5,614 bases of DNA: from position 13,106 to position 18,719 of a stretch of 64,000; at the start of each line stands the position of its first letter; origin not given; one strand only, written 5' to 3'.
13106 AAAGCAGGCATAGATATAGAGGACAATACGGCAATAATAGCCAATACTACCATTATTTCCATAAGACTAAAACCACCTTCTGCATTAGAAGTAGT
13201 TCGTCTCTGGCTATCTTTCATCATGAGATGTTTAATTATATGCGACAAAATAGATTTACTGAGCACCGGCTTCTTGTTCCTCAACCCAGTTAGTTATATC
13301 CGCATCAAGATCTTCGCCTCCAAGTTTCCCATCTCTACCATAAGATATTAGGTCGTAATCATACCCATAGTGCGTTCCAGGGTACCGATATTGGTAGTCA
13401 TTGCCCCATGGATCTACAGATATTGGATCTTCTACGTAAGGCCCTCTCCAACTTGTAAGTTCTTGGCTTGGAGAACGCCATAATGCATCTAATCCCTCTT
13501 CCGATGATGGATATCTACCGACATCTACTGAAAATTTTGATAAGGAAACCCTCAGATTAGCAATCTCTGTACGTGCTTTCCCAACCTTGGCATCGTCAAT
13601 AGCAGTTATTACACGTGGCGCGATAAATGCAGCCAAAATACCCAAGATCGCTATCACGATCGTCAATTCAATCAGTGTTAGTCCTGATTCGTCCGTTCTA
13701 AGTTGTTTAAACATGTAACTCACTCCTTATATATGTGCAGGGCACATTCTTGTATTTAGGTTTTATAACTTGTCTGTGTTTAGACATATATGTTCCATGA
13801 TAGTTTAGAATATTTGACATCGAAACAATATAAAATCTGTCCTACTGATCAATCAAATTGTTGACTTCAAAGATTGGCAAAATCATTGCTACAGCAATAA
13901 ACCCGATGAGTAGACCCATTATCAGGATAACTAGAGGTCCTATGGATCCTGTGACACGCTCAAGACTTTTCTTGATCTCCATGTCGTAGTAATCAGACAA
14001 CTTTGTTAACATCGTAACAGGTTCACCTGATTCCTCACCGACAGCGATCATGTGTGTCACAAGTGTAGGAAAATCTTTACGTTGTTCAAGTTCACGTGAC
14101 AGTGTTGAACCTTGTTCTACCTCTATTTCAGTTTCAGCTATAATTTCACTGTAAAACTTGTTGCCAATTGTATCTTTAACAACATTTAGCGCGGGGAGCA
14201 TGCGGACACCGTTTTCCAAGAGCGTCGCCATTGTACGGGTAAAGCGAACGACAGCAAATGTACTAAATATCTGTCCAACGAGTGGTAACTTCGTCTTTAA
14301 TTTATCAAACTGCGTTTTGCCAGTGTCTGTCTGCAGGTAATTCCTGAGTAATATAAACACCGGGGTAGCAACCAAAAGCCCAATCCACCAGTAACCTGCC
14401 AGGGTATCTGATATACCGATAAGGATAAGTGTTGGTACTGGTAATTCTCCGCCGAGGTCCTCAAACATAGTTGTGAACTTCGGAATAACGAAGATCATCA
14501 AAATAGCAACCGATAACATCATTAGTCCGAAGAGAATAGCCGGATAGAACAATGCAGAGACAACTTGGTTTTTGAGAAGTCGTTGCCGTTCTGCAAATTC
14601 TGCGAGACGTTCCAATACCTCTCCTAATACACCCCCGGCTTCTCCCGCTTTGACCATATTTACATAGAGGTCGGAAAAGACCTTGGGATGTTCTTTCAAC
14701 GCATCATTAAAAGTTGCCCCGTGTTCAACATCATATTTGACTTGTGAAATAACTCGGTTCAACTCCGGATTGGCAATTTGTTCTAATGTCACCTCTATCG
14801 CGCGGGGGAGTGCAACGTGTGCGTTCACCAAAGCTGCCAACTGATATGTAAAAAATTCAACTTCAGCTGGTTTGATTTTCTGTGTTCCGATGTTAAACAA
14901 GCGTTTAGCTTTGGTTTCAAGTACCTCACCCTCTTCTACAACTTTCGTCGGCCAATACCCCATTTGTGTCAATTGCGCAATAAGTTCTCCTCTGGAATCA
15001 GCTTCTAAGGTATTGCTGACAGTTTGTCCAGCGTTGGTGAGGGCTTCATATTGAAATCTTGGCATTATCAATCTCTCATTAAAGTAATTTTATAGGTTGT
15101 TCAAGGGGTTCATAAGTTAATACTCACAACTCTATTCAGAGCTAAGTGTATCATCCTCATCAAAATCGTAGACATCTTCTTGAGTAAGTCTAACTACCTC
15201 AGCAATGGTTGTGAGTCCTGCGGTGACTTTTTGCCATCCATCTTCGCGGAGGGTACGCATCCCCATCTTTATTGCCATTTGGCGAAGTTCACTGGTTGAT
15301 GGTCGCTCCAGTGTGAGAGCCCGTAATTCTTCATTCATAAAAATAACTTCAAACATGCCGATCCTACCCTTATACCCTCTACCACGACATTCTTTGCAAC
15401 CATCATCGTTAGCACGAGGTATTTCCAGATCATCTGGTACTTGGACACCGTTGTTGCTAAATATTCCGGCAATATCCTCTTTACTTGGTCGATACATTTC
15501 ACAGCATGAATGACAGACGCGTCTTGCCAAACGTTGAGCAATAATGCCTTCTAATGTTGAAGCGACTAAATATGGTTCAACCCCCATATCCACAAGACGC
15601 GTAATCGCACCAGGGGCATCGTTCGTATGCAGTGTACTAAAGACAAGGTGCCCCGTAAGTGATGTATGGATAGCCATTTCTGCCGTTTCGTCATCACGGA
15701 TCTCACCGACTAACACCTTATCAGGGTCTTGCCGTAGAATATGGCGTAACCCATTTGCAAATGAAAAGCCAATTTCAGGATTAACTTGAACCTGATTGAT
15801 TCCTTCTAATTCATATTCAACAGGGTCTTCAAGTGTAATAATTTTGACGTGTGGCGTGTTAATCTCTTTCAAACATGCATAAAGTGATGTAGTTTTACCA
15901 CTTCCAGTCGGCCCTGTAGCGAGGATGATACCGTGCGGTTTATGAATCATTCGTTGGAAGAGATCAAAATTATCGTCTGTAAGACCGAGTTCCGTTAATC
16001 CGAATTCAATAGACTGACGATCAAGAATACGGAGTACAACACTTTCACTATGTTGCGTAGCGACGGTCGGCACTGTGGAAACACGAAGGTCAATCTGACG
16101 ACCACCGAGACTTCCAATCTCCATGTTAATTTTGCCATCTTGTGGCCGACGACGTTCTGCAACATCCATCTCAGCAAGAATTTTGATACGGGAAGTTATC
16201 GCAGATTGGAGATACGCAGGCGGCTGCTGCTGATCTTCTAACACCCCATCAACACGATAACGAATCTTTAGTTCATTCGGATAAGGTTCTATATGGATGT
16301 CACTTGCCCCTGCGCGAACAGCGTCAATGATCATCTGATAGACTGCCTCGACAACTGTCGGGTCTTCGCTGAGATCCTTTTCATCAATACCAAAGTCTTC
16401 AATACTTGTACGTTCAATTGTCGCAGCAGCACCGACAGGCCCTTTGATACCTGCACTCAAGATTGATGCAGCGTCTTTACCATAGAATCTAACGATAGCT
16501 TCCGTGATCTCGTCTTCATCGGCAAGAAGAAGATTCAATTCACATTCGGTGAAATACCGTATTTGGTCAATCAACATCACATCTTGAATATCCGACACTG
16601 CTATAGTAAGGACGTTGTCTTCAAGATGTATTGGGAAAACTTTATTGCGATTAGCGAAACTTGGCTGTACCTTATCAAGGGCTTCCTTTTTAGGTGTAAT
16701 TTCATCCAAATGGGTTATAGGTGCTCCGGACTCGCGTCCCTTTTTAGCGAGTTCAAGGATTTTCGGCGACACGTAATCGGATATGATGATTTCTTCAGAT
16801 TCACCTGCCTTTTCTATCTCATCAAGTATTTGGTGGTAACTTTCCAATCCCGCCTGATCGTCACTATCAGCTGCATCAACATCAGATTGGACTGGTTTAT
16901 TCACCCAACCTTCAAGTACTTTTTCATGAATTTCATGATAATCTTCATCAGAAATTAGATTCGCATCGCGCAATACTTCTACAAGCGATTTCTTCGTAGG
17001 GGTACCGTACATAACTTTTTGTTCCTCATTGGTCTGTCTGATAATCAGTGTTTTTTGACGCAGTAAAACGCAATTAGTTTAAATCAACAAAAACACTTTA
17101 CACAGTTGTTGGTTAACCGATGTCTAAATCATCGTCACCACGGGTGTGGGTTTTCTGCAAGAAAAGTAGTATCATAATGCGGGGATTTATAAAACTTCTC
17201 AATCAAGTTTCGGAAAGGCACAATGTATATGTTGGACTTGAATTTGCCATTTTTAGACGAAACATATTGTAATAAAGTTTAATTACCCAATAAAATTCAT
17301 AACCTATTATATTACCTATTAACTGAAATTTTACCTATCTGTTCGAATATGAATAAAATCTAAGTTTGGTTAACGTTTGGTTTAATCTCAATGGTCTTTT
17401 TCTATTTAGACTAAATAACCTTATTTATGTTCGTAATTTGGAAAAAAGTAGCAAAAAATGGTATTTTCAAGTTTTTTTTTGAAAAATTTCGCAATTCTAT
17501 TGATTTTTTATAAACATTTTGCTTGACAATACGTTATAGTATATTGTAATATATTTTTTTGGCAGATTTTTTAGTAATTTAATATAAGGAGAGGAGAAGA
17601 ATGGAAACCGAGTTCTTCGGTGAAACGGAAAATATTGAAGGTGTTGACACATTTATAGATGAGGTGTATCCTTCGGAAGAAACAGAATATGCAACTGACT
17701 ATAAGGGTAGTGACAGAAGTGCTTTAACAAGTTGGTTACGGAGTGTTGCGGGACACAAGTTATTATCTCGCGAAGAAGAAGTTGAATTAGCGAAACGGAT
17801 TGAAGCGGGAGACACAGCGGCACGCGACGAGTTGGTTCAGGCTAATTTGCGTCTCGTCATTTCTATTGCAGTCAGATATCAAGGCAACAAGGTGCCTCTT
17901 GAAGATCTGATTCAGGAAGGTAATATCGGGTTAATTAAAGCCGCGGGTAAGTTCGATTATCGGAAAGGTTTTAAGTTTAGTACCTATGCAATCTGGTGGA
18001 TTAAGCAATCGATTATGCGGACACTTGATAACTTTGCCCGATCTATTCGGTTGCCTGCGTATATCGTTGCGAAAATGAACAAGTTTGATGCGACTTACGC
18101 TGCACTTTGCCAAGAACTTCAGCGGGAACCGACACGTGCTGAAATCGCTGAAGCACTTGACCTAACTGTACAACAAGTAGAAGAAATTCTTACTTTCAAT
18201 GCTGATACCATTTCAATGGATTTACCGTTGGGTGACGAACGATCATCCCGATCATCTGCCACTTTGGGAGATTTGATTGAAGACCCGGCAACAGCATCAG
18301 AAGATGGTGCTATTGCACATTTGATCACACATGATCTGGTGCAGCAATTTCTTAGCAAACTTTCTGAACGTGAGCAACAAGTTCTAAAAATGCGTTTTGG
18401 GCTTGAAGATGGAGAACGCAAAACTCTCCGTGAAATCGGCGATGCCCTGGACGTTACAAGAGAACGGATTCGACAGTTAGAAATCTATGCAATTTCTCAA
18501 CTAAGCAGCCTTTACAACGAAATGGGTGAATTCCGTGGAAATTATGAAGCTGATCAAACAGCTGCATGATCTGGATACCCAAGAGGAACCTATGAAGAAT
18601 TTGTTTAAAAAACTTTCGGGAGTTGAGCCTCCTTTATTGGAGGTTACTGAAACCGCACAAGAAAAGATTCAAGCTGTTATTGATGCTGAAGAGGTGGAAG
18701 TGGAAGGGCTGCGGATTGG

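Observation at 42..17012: Complete T2SS operon in xps-like order, ending in two tandem paralogous secretins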

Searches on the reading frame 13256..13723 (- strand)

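Call 4: search_protein_families(library=pfam, proteins=[window:13256-13723:-], max_evalue=0.01)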
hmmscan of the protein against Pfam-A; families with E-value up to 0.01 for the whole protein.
window:13256-13723:- (155 aa): 2 families
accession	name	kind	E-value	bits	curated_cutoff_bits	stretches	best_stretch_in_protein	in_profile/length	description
PF08334.16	T2SSG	-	3.1e-36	124.1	21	1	37-146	1-108/108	Type II secretion system (T2SS), protein G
PF07963.17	N_methyl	-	2e-06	27.6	21.2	1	11-34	3-26/27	Prokaryotic N-terminal methylation motif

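Call 5: search_protein_families(library=ncbifam, proteins=[window:13256-13723:-], max_evalue=0.01)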
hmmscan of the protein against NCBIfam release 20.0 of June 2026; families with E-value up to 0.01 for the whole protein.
window:13256-13723:- (155 aa): 5 families
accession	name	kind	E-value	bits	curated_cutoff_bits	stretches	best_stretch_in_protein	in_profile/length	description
TIGR01710.1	typeII_sec_gspG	equivalog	3.5e-40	137.1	88.85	1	14-146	2-133/134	type II secretion system major pseudopilin GspG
NF041775.1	typeIV_PilA_Myxo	equivalog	3.9e-07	30.2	400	1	12-71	10-69/214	type IV pilin protein PilA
TIGR02532.1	IV_pilin_GFxxxE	domain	1.7e-05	24.5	16.3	1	13-34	2-23/24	prepilin-type N-terminal cleavage/methylation domain-containing protein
TIGR01708.2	typeII_sec_gspH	equivalog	0.0012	18.9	80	1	12-57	1-43/169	type II secretion system minor pseudopilin GspH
NF007862.0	PRK10574.1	equivalog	0.0015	18.6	138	1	11-59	3-51/145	prepilin peptidase-dependent pilin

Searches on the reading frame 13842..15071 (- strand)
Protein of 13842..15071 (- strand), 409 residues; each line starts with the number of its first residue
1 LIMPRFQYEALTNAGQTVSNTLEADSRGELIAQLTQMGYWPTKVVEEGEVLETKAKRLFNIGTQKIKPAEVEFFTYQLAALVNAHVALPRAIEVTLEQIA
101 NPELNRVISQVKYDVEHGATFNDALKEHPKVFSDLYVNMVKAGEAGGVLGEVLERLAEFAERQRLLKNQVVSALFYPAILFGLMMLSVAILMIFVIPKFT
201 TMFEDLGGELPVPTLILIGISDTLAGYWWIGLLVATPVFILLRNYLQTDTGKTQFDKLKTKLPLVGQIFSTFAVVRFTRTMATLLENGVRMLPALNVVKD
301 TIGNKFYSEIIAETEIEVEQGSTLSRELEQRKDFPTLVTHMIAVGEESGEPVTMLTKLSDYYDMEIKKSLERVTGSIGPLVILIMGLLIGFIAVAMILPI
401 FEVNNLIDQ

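Call 4: search_protein_families(library=pfam, proteins=[window:13842-15071:-], max_evalue=0.01)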
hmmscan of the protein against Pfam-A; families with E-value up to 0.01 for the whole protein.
window:13842-15071:- (409 aa): 1 family
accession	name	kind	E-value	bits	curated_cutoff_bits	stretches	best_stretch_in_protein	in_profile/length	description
PF00482.28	T2SSF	-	8.8e-60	200.6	25.2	2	74-197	1-125/125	Type II secretion system (T2SS), protein F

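Call 5: search_protein_families(library=ncbifam, proteins=[window:13842-15071:-], max_evalue=0.01)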
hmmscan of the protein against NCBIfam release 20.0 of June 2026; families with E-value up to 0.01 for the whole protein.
window:13842-15071:- (409 aa): 6 families
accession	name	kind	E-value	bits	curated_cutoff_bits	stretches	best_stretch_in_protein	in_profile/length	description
TIGR02120.1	GspF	equivalog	1.2e-113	380.4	424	1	6-407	1-401/401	type II secretion system inner membrane protein GspF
NF052606.1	T4PiliAsmPilCMyx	equivalog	2.4e-93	313.3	700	1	3-405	19-416/419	type IV pilus assembly protein PilC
NF052607.1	T4PiliAsmPilCThrm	equivalog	6e-91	305.5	700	1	3-405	1-402/406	type IV pilus assembly protein PilC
NF047826.1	T3SSXpsF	equivalog_domain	3.6e-82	276.3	650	1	3-407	1-404/405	type II secretion system protein XpsF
NF007861.0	PRK10573.1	equivalog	5.9e-70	236.3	401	1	6-407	7-398/401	protein transport protein HofC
NF041012.2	T4P_ComGB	equivalog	1.9e-39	136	240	1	73-403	5-330/332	competence type IV pilus assembly protein ComGB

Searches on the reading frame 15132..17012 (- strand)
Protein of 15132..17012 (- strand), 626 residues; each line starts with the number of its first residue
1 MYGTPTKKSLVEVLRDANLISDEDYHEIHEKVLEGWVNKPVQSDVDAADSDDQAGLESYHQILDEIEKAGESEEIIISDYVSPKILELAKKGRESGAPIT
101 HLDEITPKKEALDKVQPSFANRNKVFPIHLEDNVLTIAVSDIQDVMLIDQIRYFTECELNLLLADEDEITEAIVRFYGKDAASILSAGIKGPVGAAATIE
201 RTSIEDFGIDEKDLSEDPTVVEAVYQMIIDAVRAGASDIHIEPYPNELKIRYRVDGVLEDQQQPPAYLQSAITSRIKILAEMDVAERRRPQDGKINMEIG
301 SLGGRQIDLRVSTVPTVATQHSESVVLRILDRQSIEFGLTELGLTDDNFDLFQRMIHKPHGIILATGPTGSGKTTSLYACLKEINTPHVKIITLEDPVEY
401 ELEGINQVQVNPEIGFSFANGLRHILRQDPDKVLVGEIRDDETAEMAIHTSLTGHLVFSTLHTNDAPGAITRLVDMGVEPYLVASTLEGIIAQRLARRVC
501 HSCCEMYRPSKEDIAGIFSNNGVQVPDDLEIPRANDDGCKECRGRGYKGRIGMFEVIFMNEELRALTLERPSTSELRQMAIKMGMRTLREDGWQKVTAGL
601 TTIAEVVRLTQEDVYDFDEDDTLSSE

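Call 9: search_protein_families(library=ncbifam, proteins=[window:15132-17012:-], max_evalue=0.001)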
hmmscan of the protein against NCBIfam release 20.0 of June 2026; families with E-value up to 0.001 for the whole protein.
window:15132-17012:- (626 aa): 18 families
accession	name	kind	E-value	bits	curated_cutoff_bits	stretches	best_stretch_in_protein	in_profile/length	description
TIGR02538.1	type_IV_pilB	equivalog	1.4e-171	571.9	675.65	1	74-611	34-563/564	type IV-A pilus assembly ATPase PilB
TIGR02533.1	type_II_gspE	equivalog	4.9e-171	569.6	630.25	1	116-610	5-486/486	type II secretion system ATPase GspE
NF053534.1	T4PilAsmATPsTfpB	equivalog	8.3e-136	453.7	850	1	96-610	77-582/584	type IV pilus assembly ATPase TfpB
NF007755.0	PRK10436.1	equivalog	2e-123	412.5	617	1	120-610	14-459/465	type II secretion system protein GspE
NF041000.1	ATPase_ComGA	equivalog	9.3e-78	260.9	300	1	226-496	2-265/267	competence type IV pilus ATPase ComGA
TIGR01420.1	pilT_fam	subfamily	2.1e-51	175.2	319.1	1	226-498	4-270/343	PilT/PilU family type 4a pilus ATPase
TIGR02525.1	plasmid_TraJ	equivalog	2.9e-27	95.6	368.3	1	285-476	78-272/372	plasmid transfer ATPase TraJ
TIGR02524.1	dot_icm_DotB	equivalog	2.5e-21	76.3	463.3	1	356-475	130-258/358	Dot/Icm type IV secretion system ATPase DotB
TIGR02782.1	TrbB_P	equivalog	3.1e-16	59.5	304.55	1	345-476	122-255/303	P-type conjugative transfer ATPase TrbB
NF010469.0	PRK13894.1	subfamily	9.7e-15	54.7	508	1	344-476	134-267/320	conjugal transfer ATPase TrbB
TIGR02788.1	VirB11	equivalog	1.6e-14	53.7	249.95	1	341-478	126-267/308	P-type DNA transfer ATPase VirB11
NF058587.1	archaellum_moto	equivalog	1.4e-13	50.4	550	1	363-475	278-395/527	archaellum flagellar ATPase motor FlaI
NF010407.0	PRK13833.1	subfamily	8.8e-13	48.4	499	1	336-479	121-265/323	conjugal transfer protein TrbB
TIGR03819.1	heli_sec_ATPase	hypoth_equivalog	3e-12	46.4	373.15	1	308-487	125-311/340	TadA family conjugal transfer-associated ATPase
NF053672.1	bindosome_BasE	exception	2.8e-09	36.3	1000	1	362-476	272-391/512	bindosome assembly system ATPase subunit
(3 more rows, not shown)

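Call 10: search_protein_families(library=pfam, proteins=[window:15132-17012:-], max_evalue=0.001)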
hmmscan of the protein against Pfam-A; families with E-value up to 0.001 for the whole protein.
window:15132-17012:- (626 aa): 2 families
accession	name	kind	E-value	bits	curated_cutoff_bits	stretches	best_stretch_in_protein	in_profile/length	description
PF00437.27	T2SSE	-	1.5e-129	432.3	24.9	1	216-608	4-370/370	Type II/IV secretion system protein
PF05157.20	MshEN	-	1.3e-16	60.7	23.1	1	96-181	2-88/90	MshEN domain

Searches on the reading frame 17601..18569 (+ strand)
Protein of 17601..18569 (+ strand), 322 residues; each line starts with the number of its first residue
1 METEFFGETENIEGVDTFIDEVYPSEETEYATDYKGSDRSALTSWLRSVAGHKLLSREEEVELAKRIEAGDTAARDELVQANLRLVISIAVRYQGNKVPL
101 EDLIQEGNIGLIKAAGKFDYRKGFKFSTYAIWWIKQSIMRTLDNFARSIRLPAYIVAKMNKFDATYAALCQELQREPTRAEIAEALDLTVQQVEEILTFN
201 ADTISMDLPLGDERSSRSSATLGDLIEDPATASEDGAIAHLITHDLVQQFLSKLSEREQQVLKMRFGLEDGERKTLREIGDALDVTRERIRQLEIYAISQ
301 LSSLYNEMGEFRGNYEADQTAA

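Call 9: search_protein_families(library=ncbifam, proteins=[window:17601-18569:+], max_evalue=0.001)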
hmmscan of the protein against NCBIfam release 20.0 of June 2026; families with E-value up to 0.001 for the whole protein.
window:17601-18569:+ (322 aa): 61 families (the best 25 are shown)
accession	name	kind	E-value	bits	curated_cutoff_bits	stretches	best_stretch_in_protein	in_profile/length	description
NF004208.0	PRK05658.1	equivalog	6.1e-85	286.5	555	1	73-301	392-616/631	RNA polymerase sigma factor RpoD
NF006666.0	PRK09210.1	equivalog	1.7e-83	281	572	1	45-301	104-356/370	RNA polymerase sigma factor RpoD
TIGR02394.1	rpoS_proteo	equivalog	1.3e-79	267.7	378.7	1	37-307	10-276/285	RNA polymerase sigma factor RpoS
NF041931.2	MzaA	equivalog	9.6e-79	266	800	1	73-301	475-701/726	MZA anti-phage system associated sigma-70 family RNA polymerase sigma factor MzaA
NF004561.0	PRK05901.1-3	equivalog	1.1e-78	265.7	582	1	73-301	299-523/537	RNA polymerase sigma factor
TIGR02997.1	Sig70-cyanoRpoD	subfamily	1.1e-78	264.6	384.5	1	61-301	63-297/298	RNA polymerase sigma factor, RpoD/SigA family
NF005920.0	PRK07921.1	subfamily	3.1e-78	263.1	464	1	73-301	90-314/328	RNA polymerase sigma factor SigB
TIGR02393.1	RpoD_Cterm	equivalog_domain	1.5e-76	257.1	354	1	74-302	1-225/238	RNA polymerase sigma factor RpoD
NF004560.0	PRK05901.1-1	equivalog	9.1e-75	252.7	711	1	74-301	279-502/516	RNA polymerase sigma factor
NF004207.0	PRK05657.1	equivalog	1.7e-74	251.1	394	1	29-307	45-319/329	RNA polymerase sigma factor RpoS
NF005643.0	PRK07406.1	equivalog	6.6e-72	242.7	500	1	59-301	147-383/397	RNA polymerase sigma factor RpoD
NF005642.0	PRK07405.1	subfamily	2.4e-67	227.4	524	1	59-311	69-315/318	RNA polymerase sigma factor SigD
NF004615.0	PRK05949.1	subfamily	5.5e-65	219.4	530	1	58-310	77-323/327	RNA polymerase sigma factor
NF004562.0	PRK05901.1-4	equivalog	2.8e-64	217.6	779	1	73-300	316-539/571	RNA polymerase sigma factor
NF005785.0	PRK07598.1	equivalog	3.2e-64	217.3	554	1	62-301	165-398/415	RNA polymerase sigma factor SigC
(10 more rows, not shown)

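Call 10: search_protein_families(library=pfam, proteins=[window:17601-18569:+], max_evalue=0.001)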
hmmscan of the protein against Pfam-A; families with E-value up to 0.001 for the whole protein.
window:17601-18569:+ (322 aa): 4 families
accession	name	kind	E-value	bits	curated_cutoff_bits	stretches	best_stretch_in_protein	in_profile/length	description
PF04542.20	Sigma70_r2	-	4.8e-22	78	24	1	78-142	1-65/71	Sigma-70 region 2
PF04545.22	Sigma70_r4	-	8e-17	60.9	24.1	1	251-301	2-48/50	Sigma-70, region 4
PF04539.22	Sigma70_r3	-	5e-16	59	25.3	1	161-230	5-75/78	Sigma-70 region 3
PF00140.25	Sigma70_r1_2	-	1.3e-09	38.3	22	1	46-72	7-33/34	Sigma-70 factor, region 1.2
